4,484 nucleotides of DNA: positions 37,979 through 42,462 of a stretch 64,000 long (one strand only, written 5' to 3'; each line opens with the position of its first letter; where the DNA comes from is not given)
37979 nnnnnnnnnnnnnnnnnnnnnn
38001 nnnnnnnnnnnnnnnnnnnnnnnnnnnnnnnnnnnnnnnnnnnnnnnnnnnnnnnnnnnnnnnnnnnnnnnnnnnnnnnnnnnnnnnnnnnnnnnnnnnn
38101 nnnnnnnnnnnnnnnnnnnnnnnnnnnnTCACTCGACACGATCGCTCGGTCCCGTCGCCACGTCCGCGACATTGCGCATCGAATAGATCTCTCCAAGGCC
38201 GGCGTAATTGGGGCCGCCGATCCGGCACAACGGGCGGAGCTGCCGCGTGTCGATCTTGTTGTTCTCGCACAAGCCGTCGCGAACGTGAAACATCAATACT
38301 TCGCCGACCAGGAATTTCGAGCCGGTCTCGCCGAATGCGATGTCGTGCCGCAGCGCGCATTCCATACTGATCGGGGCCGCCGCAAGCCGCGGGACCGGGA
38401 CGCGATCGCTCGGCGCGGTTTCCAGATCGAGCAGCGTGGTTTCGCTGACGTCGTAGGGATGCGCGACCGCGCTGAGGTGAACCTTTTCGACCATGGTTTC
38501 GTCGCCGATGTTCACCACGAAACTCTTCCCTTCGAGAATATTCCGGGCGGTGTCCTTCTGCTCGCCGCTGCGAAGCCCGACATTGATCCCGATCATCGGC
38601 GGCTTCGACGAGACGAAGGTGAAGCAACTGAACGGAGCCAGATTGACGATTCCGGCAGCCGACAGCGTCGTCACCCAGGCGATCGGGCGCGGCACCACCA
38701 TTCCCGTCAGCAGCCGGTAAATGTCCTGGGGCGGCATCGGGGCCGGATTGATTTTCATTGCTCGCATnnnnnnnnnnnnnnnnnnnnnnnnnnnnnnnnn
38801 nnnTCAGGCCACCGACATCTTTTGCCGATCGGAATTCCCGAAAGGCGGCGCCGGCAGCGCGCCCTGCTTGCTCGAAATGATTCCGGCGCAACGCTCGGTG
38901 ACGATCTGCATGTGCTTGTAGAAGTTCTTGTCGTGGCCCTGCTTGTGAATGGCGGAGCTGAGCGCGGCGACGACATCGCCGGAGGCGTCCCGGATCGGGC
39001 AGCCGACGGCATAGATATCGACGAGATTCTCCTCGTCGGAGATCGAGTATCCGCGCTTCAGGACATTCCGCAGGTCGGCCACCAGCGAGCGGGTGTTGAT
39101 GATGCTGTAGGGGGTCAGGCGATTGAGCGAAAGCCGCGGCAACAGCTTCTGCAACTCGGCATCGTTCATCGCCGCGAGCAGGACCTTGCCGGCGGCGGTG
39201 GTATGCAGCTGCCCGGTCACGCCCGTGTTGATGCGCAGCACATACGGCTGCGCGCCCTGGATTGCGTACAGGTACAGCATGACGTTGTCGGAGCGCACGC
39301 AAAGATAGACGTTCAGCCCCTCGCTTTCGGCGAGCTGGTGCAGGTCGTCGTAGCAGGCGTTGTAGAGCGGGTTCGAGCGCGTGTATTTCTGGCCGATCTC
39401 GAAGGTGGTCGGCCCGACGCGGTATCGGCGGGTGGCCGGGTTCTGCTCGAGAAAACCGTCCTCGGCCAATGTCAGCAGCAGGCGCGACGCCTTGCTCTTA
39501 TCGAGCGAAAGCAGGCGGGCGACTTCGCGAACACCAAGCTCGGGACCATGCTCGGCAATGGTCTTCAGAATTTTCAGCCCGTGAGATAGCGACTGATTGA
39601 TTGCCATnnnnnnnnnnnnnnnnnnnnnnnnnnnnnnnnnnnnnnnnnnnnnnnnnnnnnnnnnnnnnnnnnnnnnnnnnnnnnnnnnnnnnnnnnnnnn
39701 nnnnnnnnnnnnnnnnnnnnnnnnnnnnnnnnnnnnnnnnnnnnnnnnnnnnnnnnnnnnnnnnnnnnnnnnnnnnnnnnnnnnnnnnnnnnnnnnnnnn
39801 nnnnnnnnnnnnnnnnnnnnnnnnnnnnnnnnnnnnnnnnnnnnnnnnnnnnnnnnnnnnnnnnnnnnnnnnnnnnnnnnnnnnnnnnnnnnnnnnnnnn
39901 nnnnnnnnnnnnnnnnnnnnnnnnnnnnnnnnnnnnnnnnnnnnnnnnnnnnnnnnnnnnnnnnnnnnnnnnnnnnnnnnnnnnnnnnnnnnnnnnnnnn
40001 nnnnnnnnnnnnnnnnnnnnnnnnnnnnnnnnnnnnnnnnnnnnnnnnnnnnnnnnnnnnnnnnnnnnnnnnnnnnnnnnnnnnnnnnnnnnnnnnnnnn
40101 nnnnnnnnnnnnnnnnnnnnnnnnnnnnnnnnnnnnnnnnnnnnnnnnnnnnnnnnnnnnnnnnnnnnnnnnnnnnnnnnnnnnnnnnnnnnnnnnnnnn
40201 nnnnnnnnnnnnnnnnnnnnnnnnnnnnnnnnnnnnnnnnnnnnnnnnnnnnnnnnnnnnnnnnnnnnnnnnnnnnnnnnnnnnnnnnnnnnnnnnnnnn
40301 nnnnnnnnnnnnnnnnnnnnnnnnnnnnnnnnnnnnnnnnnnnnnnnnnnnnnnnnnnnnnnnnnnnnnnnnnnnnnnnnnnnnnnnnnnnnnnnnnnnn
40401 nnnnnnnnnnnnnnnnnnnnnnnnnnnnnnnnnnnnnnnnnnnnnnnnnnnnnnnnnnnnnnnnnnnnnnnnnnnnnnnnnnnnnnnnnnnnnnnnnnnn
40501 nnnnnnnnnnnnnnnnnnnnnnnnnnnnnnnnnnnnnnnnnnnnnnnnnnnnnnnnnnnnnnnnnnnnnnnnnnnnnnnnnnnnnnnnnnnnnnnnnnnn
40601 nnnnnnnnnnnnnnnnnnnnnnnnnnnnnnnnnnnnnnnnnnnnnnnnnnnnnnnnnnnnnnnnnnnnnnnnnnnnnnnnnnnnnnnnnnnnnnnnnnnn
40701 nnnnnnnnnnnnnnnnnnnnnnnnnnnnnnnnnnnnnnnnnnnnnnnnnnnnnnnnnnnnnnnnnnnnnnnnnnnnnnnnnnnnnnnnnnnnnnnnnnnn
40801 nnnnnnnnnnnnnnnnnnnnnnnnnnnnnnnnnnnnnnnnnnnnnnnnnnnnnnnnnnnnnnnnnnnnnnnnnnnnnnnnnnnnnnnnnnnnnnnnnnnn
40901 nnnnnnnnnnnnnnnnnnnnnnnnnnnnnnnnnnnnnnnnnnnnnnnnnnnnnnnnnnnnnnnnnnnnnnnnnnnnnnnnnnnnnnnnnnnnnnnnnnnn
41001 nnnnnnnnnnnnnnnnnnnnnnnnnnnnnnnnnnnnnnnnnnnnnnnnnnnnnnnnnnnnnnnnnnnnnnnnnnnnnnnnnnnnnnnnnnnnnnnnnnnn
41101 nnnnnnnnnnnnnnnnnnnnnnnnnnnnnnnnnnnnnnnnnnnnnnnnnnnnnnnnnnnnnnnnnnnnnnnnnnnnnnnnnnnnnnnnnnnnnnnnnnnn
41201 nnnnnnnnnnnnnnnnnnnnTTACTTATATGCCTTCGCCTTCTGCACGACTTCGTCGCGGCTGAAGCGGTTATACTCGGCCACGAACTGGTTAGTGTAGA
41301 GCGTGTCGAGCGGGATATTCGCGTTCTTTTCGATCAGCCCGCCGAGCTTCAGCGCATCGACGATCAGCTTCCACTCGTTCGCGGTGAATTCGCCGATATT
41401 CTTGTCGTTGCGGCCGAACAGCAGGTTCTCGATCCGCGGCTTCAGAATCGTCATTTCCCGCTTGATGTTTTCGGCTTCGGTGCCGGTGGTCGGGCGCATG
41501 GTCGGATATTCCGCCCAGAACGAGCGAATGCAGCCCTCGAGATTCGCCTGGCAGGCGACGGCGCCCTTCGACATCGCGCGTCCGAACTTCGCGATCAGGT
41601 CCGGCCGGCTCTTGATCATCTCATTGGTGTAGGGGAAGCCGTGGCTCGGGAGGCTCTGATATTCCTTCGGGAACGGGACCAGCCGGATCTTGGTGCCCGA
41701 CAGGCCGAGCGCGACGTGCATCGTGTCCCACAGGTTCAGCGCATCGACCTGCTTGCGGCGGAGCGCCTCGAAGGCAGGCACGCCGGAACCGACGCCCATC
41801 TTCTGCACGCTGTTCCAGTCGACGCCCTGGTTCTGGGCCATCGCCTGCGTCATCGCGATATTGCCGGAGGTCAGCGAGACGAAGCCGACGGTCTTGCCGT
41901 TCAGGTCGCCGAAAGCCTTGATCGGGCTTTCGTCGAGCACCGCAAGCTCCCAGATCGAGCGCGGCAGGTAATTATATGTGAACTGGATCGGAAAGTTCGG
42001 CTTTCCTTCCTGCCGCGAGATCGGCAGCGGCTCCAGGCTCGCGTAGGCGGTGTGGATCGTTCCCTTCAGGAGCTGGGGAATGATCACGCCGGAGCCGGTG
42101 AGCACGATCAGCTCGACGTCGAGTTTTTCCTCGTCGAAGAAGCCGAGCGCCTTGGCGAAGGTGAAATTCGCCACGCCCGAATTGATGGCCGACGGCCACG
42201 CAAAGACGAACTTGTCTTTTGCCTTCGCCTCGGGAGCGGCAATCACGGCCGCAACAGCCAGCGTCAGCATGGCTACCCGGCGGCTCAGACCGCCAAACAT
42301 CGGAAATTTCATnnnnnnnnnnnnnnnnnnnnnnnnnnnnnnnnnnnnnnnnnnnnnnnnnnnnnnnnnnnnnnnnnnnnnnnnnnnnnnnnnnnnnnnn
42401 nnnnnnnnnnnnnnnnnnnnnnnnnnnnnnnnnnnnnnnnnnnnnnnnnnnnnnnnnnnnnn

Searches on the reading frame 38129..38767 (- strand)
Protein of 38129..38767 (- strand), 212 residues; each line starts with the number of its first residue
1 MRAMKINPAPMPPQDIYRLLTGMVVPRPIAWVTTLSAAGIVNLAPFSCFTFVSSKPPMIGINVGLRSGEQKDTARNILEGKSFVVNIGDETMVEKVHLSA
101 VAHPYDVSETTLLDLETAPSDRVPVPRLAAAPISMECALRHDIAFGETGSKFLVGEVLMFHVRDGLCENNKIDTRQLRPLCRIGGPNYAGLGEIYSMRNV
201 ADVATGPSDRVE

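Call 6: search_protein_families(library=pfam, proteins=[window:38129-38767:-], max_evalue=0.001)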
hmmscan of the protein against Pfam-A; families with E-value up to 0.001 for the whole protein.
window:38129-38767:- (212 aa): 1 family
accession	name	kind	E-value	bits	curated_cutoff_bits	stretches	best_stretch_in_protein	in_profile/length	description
PF01613.24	Flavin_Reduct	-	4.2e-21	76.1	27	1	25-165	4-136/153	Flavin reductase like domain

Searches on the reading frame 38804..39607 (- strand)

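Call 7: search_protein_families(library=ncbifam, proteins=[window:38804-39607:-], max_evalue=0.001)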
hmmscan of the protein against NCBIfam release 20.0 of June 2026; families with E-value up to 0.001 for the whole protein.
window:38804-39607:- (267 aa): 8 families
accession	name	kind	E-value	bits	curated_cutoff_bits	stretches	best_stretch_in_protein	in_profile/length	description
NF045644.1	TransRegBhcR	equivalog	5.7e-38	130.7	350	1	4-246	22-263/267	HTH-type transcriptional regulator BhcR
TIGR02431.1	pcaR_pcaU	subfamily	8.2e-38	130.1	284.75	1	5-223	6-222/248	beta-ketoadipate pathway transcriptional regulators, PcaR/PcaU/PobR family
NF011671.1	PRK15090.1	equivalog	2.5e-27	95.7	275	1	7-246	13-251/256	DNA-binding transcriptional regulator KdgR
NF008601.2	PRK11569.1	equivalog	3e-26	92.2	380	1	5-217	27-241/276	glyoxylate bypass operon transcriptional repressor IclR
NF007548.0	PRK10163.1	equivalog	5.4e-19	68.4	406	1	5-219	22-236/271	HTH-type transcriptional repressor AllR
NF007339.0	PRK09834.1-1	equivalog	6e-09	35.6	299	1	6-194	22-211/271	DNA-binding transcriptional regulator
NF007341.0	PRK09834.1-3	equivalog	8.4e-06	25.1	269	1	5-71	8-75/274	DNA-binding transcriptional regulator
NF053606.1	Sta1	subfamily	0.00049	20.2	80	0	10-59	22-70/100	Sta1 family transcriptional regulator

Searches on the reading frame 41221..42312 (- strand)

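Call 6: search_protein_families(library=pfam, proteins=[window:41221-42312:-], max_evalue=0.001)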
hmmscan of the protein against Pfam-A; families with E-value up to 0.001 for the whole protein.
window:41221-42312:- (363 aa): 2 families
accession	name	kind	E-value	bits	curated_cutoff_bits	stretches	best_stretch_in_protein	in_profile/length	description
PF09084.16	NMT1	-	3.2e-24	86.5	20.5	1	46-256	3-211/216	NMT1/THI5 like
PF12974.12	Phosphonate-bd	-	0.0001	22.2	27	1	123-192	89-160/242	ABC transporter, phosphonate, periplasmic substrate-binding protein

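Call 55: search_protein_families(library=ncbifam, proteins=[window:41221-42312:-], max_evalue=1e-10)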
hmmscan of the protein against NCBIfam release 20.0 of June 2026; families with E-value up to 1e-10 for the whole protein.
window:41221-42312:- (363 aa): 0 families
